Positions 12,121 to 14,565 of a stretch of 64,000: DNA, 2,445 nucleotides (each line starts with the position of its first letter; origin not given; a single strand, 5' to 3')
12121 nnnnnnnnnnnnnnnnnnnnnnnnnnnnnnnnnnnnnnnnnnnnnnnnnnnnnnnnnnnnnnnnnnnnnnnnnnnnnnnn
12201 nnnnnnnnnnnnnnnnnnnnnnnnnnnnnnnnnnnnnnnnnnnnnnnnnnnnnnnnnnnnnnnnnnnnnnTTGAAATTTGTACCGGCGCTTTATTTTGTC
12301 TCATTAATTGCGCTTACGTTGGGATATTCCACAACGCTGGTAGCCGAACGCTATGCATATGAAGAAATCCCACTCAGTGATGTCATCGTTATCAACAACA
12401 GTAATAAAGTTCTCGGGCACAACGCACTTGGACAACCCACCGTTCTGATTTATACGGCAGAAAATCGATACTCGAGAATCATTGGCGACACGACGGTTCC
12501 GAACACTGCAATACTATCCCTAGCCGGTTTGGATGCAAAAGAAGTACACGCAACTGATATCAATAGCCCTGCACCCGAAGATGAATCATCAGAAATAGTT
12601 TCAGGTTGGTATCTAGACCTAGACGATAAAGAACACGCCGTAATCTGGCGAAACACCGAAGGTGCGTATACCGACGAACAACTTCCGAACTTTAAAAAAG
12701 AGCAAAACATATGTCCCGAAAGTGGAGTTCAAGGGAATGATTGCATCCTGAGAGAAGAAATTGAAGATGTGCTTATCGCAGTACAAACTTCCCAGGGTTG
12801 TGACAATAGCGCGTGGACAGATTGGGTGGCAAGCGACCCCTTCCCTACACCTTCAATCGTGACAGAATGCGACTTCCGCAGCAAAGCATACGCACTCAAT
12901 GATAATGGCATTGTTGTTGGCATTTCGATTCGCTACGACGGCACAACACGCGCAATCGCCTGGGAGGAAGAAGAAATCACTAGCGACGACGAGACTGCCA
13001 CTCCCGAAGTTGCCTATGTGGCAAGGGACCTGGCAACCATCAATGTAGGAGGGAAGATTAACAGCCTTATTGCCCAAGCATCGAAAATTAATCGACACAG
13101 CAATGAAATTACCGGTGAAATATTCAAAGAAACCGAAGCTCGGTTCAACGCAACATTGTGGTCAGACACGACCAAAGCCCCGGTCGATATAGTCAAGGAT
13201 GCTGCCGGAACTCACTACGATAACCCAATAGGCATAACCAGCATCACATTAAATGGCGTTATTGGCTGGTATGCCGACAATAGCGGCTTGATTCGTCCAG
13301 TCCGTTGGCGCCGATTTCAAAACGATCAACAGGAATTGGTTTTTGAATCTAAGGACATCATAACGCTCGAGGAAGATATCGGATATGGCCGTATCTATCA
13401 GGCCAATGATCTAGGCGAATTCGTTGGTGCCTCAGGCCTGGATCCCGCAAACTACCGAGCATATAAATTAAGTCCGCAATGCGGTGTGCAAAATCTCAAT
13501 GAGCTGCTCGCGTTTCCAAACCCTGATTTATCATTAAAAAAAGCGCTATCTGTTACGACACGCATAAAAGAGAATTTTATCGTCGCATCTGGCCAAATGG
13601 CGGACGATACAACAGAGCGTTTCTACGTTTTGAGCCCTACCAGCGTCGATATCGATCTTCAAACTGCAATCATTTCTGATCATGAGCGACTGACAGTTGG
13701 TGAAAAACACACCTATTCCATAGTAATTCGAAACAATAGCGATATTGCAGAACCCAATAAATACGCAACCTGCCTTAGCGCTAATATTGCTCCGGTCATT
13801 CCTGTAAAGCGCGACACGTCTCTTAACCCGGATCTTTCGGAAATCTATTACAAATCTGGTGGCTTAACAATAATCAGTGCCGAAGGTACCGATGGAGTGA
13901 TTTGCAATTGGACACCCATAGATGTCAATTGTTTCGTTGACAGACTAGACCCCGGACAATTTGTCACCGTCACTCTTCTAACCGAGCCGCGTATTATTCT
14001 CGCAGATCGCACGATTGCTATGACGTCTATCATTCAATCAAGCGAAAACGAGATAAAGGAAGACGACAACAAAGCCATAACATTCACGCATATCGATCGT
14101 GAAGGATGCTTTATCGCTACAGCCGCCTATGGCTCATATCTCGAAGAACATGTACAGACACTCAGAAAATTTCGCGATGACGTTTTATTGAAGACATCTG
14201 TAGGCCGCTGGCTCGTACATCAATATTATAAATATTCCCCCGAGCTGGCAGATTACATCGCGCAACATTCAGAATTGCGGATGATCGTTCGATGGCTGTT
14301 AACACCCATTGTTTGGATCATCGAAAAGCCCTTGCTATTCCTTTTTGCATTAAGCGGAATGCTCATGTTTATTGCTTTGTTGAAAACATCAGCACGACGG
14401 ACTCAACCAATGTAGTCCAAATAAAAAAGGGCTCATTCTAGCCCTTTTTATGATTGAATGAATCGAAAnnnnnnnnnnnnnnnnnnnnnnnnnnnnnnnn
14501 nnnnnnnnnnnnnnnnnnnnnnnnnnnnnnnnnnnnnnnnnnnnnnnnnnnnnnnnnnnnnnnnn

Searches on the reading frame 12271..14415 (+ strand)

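Call 67: search_protein_families(library=pfam, proteins=[window:12271-14415:+], max_evalue=0.00001)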
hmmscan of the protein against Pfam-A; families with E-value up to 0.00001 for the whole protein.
window:12271-14415:+ (714 aa): 0 families

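Call 72: search_protein_families(library=ncbifam, proteins=[window:12271-14415:+], max_evalue=0.00001)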
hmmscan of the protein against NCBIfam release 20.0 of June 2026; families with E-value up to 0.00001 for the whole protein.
window:12271-14415:+ (714 aa): 1 family
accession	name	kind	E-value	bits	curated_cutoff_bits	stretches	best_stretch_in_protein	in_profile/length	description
NF041770.1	CFI_box_CTERM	domain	3.8e-31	106.7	40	1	613-681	1-69/69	CFI-box-CTERM domain-containing protein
